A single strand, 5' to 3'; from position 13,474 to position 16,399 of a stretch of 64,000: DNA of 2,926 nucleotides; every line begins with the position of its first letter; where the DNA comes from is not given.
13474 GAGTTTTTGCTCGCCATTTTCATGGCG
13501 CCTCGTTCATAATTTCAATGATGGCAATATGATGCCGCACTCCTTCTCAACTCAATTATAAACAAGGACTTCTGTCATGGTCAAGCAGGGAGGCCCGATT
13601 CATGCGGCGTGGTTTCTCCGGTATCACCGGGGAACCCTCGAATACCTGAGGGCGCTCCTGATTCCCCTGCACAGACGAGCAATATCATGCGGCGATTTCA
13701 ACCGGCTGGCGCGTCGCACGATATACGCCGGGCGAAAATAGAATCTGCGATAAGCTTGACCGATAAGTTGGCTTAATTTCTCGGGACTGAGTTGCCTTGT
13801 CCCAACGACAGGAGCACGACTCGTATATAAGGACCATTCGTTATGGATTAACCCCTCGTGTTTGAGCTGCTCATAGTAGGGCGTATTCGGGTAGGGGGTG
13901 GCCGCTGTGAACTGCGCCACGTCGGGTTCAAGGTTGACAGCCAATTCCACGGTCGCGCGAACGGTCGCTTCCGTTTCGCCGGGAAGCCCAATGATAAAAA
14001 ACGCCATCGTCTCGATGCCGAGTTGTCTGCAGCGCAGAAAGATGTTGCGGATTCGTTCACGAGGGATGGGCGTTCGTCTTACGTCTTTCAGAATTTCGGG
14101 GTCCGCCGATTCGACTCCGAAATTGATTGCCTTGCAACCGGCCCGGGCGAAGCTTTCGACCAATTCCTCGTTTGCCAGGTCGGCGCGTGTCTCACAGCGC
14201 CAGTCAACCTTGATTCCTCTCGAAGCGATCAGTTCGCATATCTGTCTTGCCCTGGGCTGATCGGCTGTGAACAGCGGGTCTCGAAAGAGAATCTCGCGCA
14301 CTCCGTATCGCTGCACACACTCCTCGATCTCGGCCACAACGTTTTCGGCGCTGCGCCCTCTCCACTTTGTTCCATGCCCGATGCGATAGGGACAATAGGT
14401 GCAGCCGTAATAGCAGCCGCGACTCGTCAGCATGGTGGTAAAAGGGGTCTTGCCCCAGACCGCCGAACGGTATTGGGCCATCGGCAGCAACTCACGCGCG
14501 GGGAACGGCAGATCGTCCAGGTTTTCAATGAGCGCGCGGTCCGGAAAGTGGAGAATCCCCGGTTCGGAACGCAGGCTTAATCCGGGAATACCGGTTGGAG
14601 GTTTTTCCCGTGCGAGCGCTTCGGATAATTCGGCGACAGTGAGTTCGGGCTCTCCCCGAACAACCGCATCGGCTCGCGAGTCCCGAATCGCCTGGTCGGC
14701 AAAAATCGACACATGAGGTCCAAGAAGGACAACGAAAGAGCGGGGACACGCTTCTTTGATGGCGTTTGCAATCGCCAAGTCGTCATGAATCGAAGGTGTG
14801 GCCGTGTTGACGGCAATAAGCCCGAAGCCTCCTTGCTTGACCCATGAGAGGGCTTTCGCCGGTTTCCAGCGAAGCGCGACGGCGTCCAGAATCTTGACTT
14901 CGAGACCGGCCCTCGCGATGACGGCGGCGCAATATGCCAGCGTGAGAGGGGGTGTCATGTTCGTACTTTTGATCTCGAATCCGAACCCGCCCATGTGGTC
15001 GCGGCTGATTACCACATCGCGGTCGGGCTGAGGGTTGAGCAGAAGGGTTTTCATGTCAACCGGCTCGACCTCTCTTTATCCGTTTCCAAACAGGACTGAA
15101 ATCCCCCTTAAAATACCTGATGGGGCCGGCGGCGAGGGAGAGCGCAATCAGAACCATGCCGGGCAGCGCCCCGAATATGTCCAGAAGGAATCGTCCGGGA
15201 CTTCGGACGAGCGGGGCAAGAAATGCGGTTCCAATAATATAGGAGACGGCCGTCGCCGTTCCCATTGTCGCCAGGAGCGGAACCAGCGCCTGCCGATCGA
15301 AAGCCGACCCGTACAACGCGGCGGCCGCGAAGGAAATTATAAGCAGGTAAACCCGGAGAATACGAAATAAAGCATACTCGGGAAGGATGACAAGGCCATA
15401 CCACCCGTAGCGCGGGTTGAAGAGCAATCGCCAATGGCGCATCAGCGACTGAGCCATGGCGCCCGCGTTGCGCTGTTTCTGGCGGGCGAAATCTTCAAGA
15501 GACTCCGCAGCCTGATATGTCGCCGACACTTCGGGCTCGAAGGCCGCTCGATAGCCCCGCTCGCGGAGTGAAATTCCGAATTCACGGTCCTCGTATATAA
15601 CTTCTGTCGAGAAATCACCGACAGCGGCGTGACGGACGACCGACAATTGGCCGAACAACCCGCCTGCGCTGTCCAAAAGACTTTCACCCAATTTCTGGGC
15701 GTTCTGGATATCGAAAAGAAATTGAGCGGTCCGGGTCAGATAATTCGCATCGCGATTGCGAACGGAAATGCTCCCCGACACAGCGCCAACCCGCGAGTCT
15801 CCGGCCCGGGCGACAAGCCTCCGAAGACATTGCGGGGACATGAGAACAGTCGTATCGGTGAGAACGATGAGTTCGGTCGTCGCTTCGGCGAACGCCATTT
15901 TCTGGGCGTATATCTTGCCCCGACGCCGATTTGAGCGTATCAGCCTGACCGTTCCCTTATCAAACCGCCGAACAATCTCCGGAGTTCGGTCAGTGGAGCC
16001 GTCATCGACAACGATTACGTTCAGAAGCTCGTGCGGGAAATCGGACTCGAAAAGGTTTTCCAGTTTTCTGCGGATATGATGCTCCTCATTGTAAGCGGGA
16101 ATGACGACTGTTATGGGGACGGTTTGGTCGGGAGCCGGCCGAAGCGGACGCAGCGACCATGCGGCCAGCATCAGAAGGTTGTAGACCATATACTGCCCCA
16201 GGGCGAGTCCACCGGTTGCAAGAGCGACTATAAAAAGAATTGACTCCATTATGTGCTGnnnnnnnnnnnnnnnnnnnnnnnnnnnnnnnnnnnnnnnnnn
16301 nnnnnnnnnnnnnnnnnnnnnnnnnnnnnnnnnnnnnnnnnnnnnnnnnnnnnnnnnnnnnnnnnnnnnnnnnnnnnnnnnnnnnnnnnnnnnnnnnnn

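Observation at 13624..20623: Five-gene unit (B12-radical SAM, multi-TM GT2, 863-aa orphan, UPF0104 flippase-like, GtrB/ArnC-like GT2): candidate undescribed membrane-lipid glycosylation pathway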

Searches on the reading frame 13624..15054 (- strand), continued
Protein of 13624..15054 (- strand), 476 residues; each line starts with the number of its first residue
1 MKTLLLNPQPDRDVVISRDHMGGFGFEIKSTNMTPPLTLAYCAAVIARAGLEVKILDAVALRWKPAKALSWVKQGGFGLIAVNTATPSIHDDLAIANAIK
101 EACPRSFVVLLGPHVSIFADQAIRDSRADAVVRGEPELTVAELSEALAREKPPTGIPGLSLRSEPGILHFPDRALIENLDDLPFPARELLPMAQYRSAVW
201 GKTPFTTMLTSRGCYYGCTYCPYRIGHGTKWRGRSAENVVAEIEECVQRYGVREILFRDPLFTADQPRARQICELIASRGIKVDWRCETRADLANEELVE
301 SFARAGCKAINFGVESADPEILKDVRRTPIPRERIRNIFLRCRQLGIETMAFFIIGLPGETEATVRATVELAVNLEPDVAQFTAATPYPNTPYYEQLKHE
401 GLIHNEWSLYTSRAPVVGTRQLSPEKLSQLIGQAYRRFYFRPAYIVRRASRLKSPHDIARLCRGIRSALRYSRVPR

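Call 51: find_encoding_contigs(protein=P0191, flank=10000, max_places=1)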
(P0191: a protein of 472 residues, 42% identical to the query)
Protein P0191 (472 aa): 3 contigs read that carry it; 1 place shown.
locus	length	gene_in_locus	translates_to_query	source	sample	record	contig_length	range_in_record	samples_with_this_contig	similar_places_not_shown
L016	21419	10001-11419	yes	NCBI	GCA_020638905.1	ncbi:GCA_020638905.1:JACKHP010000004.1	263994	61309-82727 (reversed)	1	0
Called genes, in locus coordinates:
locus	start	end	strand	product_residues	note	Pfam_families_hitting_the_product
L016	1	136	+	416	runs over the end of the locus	PF13477:Glyco_trans_4_2 (weak), PF13439:Glyco_transf_4, PF13579:Glyco_trans_4_4, PF20706:GT4-conflict, PF00534:Glycos_transf_1, PF13692:Glyco_trans_1_4, PF13524:Glyco_trans_1_2 (weak)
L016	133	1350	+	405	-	-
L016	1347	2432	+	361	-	PF13527:Acetyltransf_9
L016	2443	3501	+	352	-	PF01522:Polysacc_deac_1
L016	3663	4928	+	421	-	PF00953:Glycos_transf_4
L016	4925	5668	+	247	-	PF01209:Ubie_methyltran, PF13489:Methyltransf_23, PF13847:Methyltransf_31, PF08241:Methyltransf_11, PF08242:Methyltransf_12, PF13649:Methyltransf_25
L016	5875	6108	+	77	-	-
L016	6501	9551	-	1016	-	PF21345:PcRGLX_2nd (weak)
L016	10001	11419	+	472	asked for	PF02310:B12-binding, PF04055:Radical_SAM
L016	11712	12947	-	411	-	PF02470:MlaD (weak), PF28544:Helical_needle (faint)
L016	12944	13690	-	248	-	PF00005:ABC_tran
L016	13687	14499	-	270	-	PF02405:MlaE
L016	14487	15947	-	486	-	-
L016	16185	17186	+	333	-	PF00579:tRNA-synt_1b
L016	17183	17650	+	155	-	PF02580:Tyr_Deacylase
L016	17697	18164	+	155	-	PF18291:HU-HIG, PF00216:Bac_DNA_binding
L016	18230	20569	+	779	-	PF07607:DUF1570 (faint)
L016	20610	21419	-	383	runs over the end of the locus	PF01053:Cys_Met_Meta_PP, PF01212:Beta_elim_lyase (faint), PF00155:Aminotran_1_2 (weak)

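Call 88: find_encoding_contigs(protein=P0183, flank=8000, max_places=2)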
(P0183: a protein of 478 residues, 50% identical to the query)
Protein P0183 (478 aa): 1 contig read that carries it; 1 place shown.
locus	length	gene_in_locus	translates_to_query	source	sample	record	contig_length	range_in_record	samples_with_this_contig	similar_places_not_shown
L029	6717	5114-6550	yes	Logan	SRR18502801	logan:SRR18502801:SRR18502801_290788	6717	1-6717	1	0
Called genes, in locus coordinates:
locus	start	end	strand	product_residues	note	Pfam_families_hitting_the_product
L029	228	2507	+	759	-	-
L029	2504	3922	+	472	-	PF02310:B12-binding, PF04055:Radical_SAM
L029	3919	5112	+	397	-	PF13506:Glyco_transf_21, PF00535:Glycos_transf_2, PF13641:Glyco_tranf_2_3, PF01644:Chitin_synth_1 (weak), PF13632:Glyco_trans_2_3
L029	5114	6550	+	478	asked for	PF02310:B12-binding, PF04055:Radical_SAM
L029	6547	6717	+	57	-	?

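Call 92: search_dna_similar(query=window:13624-15054:-, collection=plasmids, mode=protein, max_rows=15)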
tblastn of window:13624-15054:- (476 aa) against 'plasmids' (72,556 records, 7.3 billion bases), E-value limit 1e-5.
Records with a match: 205; places in all: 241; records where one place covers at least 80% of the query: 52.
Best place of each record, by identity: <60% 205.
By first word of the organism name: Rhizobium 30; Streptomyces 28; Azospirillum 18; Mycetohabitans 9; Sinorhizobium 9; Bacillus 9; Burkholderia 5; Clostridium 5; Sphingobium 5; Paraburkholderia 4; and 60 more.
By predicted mobility (MOB-suite, as given by PLSDB): non-mobilizable 124; conjugative 44; mobilizable 37.
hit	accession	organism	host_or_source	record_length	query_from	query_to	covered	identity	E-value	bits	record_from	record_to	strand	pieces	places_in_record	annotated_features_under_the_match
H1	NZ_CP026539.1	Solidesulfovibrio carbinolicus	-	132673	1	469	99%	31.9%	1e-64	233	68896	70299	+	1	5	radical SAM protein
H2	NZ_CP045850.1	Streptomyces clavuligerus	pure culture single spore ...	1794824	29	472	93%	32.7%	5e-56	208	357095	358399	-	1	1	none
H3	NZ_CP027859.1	Streptomyces clavuligerus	Cell culture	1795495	29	472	93%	32.7%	5e-56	208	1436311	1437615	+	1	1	none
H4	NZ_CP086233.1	Streptomyces clavuligerus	whole organism,soil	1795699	29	472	93%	32.7%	5e-56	208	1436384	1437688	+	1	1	none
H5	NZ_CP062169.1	Mycetohabitans endofungorum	Rhizopus microsporus,bacterial ...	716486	36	476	93%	31.6%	3e-46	180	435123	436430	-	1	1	hpnJ: hopanoid biosynthesis associated radical SAM protein HpnJ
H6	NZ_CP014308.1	Burkholderia sp. PAMC 26561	single cell,lichen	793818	36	471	92%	30.8%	2e-46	180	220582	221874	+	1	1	hpnJ: hopanoid biosynthesis associated radical SAM protein HpnJ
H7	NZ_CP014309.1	Burkholderia sp. PAMC 26561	single cell,lichen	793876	36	471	92%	30.8%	2e-46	180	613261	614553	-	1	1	hpnJ: hopanoid biosynthesis associated radical SAM protein HpnJ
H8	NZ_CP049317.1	Caballeronia sp. SBC2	whole organism,soil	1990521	36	445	86%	32.5%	3e-48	186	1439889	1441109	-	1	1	none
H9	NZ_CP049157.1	Caballeronia sp. SBC1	whole organism,soil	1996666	36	445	86%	32.5%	3e-48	186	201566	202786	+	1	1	none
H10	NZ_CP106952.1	Eleftheria terrae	soil sample,soil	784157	1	449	94%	29.2%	6e-46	179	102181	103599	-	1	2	radical SAM protein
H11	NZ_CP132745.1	Mycetohabitans endofungorum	-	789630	76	476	84%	32.0%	3e-46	179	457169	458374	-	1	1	hpnJ: hopanoid biosynthesis associated radical SAM protein HpnJ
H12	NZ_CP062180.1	Mycetohabitans endofungorum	Rhizopus microsporus,bacterial ...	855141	76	476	84%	32.0%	3e-46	179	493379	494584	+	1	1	hpnJ: hopanoid biosynthesis associated radical SAM protein HpnJ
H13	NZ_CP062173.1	Mycetohabitans rhizoxinica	Rhizopus microsporus,bacterial ...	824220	76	476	84%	32.0%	1e-45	177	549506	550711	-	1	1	hpnJ: hopanoid biosynthesis associated radical SAM protein HpnJ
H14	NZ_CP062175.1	Mycetohabitans rhizoxinica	Rhizopus microsporus,bacterial culture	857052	76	476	84%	32.0%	1e-45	177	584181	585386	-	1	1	hpnJ: hopanoid biosynthesis associated radical SAM protein HpnJ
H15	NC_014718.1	Mycetohabitans rhizoxinica HKI 454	-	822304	76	476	84%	32.0%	2e-45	177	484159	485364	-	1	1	hpnJ: hopanoid biosynthesis associated radical SAM protein HpnJ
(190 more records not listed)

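Call 93: get_annotated_region(hit=H1, flank=12000)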
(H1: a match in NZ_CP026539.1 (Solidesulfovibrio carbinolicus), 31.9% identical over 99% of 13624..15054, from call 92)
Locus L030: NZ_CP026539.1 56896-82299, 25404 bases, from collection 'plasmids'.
description: Solidesulfovibrio carbinolicus strain DSM 3852 plasmid pDCAR1, complete sequence
organism: Solidesulfovibrio carbinolicus (NCBI taxid 296842)
taxonomy: Bacteria; Thermodesulfobacteriota; Desulfovibrionia; Desulfovibrionales; Desulfovibrionaceae; Solidesulfovibrio; Solidesulfovibrio carbinolicus
host: -; source: -; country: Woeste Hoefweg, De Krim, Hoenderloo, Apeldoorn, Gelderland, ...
typing (MOB-suite, as given by PLSDB): non-mobilizable
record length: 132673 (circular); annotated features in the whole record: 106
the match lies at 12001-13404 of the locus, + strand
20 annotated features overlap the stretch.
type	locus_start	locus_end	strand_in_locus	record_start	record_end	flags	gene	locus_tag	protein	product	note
CDS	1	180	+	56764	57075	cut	-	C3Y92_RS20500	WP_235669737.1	hypothetical protein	-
CDS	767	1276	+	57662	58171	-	-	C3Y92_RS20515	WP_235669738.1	IS66 family transposase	-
CDS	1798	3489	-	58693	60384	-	-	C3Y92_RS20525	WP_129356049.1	SGNH/GDSL hydrolase family protein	-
CDS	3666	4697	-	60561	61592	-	-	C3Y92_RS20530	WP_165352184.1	IS5 family transposase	-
CDS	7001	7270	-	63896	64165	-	-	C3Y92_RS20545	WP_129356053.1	TraK family protein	-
CDS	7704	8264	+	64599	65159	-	-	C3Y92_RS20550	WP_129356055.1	recombinase family protein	GO:0006310 - DNA recombination [Evidence IEA]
CDS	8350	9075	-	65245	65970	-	-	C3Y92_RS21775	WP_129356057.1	DapH/DapD/GlmU-related protein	-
CDS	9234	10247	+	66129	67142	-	-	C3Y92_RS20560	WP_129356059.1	NAD-dependent epimerase/dehydratase family protein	-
CDS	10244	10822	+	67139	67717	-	-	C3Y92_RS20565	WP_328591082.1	acyltransferase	-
CDS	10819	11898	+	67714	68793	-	-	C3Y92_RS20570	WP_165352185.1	glycosyltransferase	-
CDS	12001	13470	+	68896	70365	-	-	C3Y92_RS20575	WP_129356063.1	radical SAM protein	-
CDS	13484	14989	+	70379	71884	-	-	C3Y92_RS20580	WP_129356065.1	hypothetical protein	-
CDS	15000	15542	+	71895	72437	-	-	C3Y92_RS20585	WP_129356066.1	hypothetical protein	-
CDS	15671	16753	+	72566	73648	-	-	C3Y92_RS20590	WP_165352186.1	sialate O-acetylesterase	-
CDS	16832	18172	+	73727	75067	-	-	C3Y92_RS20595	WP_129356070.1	hypothetical protein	-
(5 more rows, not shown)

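Call 94: get_annotated_region(hit=H6, flank=8000)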
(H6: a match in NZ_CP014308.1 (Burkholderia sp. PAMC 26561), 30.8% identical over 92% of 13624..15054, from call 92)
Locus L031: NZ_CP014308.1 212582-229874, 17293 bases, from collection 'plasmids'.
description: Burkholderia sp. PAMC 26561 plasmid unnamed1, complete sequence
organism: Burkholderia sp. PAMC 26561 (NCBI taxid 1795043)
taxonomy: Bacteria; Pseudomonadota; Betaproteobacteria; Burkholderiales; Burkholderiaceae; Burkholderia; Burkholderia sp. PAMC 26561
host: -; source: single cell,lichen; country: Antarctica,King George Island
typing (MOB-suite, as given by PLSDB): non-mobilizable
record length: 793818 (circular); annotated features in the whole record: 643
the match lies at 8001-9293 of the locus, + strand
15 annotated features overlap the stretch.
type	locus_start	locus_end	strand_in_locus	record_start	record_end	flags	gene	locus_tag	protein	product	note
CDS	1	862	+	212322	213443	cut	-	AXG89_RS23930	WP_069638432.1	DUF748 domain-containing protein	-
CDS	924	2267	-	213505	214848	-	-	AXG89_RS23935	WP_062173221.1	sorbosone dehydrogenase family protein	-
CDS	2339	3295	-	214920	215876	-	-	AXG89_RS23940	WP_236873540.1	HoxN/HupN/NixA family nickel/cobalt transporter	-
CDS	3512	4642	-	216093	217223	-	-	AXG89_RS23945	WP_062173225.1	aldo/keto reductase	-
CDS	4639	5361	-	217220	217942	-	larB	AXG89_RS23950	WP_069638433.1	nickel pincer cofactor biosynthesis protein LarB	GO:0006189 - 'de novo' IMP biosynthetic process [Evidence IEA]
CDS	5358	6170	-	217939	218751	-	-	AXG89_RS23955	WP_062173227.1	ATP-binding protein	-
CDS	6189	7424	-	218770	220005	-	-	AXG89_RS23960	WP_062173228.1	LarC family nickel insertion protein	-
CDS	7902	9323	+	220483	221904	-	hpnJ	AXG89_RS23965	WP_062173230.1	hopanoid biosynthesis associated radical SAM protein HpnJ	-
CDS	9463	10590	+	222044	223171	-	hpnI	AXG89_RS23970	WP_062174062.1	bacteriohopanetetrol glucosamine biosynthesis glycosyltransferase HpnI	-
CDS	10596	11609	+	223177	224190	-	-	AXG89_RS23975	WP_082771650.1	lysylphosphatidylglycerol synthase domain-containing protein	-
CDS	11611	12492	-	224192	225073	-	hpnK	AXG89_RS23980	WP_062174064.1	hopanoid biosynthesis-associated protein HpnK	GO:0005975 - carbohydrate metabolic process [Evidence IEA]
CDS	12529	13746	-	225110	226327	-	hpnI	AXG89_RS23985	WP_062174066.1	bacteriohopanetetrol glucosamine biosynthesis glycosyltransferase HpnI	-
CDS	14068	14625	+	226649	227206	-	-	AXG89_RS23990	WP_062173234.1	cytochrome b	GO:0022904 - respiratory electron transport chain [Evidence IEA]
CDS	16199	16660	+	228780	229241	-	-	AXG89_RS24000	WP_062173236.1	hypothetical protein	-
CDS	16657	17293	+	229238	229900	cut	-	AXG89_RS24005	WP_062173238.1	response regulator transcription factor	GO:0000160 - phosphorelay signal transduction system [Evidence IEA]; GO:0006355 - regulation of DNA-templated ...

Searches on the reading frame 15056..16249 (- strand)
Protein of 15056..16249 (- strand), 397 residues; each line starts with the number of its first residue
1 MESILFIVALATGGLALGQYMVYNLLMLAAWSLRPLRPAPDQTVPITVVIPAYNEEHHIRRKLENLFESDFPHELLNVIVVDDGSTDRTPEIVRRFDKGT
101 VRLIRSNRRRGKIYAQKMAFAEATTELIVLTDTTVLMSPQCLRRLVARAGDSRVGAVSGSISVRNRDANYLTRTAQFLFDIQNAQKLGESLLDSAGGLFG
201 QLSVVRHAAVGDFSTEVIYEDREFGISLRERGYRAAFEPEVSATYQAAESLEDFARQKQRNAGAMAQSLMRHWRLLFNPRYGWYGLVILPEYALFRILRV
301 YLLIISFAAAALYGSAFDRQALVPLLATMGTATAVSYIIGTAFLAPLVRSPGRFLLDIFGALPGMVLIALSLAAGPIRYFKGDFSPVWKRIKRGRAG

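Call 4: search_protein_families(library=pfam, proteins=[window:15056-16249:-], max_evalue=0.01)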
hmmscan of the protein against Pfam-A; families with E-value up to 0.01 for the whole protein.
window:15056-16249:- (397 aa): 6 families
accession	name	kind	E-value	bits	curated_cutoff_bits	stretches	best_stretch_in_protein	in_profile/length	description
PF00535.33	Glycos_transf_2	-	4.1e-28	98.9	23.3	1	47-198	1-156/168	Glycosyl transferase family 2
PF13641.12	Glyco_tranf_2_3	-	1e-21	78.5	27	1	46-263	3-229/230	Glycosyltransferase like family 2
PF13632.12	Glyco_trans_2_3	-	1.1e-14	55.2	27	1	129-320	3-183/198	Glycosyl transferase family group 2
PF13506.12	Glyco_transf_21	-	4.7e-09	36.4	21.7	1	111-257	17-168/174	Glycosyl transferase family 21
PF10111.15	Glyco_tranf_2_2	-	0.00019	21.5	27.3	1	47-145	1-102/276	Glycosyltransferase like family 2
PF03142.21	Chitin_synth_2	-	0.0024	17.1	27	0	124-209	201-288/527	Chitin synthase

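Call 5: search_protein_families(library=ncbifam, proteins=[window:15056-16249:-], max_evalue=0.01)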
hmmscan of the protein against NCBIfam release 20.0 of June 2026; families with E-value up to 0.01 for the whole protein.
window:15056-16249:- (397 aa): 26 families (the best 25 are shown)
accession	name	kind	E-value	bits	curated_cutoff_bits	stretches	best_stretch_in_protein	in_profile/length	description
TIGR03937.1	PgaC_IcaA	equivalog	7.6e-27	94.3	422.3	1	38-325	39-328/407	poly-beta-1,6-N-acetyl-D-glucosamine synthase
TIGR03965.1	mycofact_glyco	equivalog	3.3e-23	82.3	280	1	39-272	68-307/467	mycofactocin biosynthesis glycosyltransferase MftF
NF041865.1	EpsU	equivalog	1e-20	74.2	700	1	25-272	18-272/394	exopolysaccharide biosynthesis GT2 family glycosyltransferase EpsU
NF041875.1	EPS_EpsD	equivalog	1.6e-18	67.2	370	1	47-260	2-222/325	exopolysaccharide biosynthesis glycosyltransferase EpsD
TIGR04242.1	nodulat_NodC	equivalog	4.5e-18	65.4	550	1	43-175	47-182/395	chitooligosaccharide synthase NodC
TIGR03469.1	HpnB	hypoth_equivalog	3.2e-14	52.8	379.25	1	42-167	42-178/386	hopene-associated glycosyltransferase HpnB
TIGR04283.1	glyco_like_mftF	equivalog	4.8e-12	46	182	1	46-235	1-176/221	TIGR04283 family arsenosugar biosynthesis glycosyltransferase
NF053846.1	glyco_with_XrtP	equivalog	8.2e-12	44.5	520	2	15-170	11-181/440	XrtP-associated glycosyltransferase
TIGR03030.1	CelA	equivalog_domain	2.5e-11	42.4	699.1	2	34-88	121-176/714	UDP-forming cellulose synthase catalytic subunit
NF038302.1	EPS_HpsE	equivalog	4e-11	42.4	300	1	46-163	3-126/307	hormogonium polysaccharide biosynthesis glycosyltransferase HpsE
TIGR03111.1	glyc2_xrt_Gpos1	hypoth_equivalog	2.6e-10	39.7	363.95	1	42-163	47-171/439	TIGR03111 family XrtG-associated glycosyltransferase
NF007482.0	PRK10073.1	equivalog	1.9e-09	37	423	1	43-151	5-112/334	glycosyltransferase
NF047588.1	GlcsyltransPgfSStrep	equivalog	5e-09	35.8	500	1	46-183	3-142/308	glycosyltransferase PgfS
TIGR03472.1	HpnI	equivalog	7.1e-09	35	310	1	18-258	16-265/373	bacteriohopanetetrol glucosamine biosynthesis glycosyltransferase HpnI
NF007986.1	PRK10714.1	equivalog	3.7e-08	32.8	529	1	46-189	8-152/316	undecaprenyl-phosphate 4-deoxy-4-formamido-L-arabinose transferase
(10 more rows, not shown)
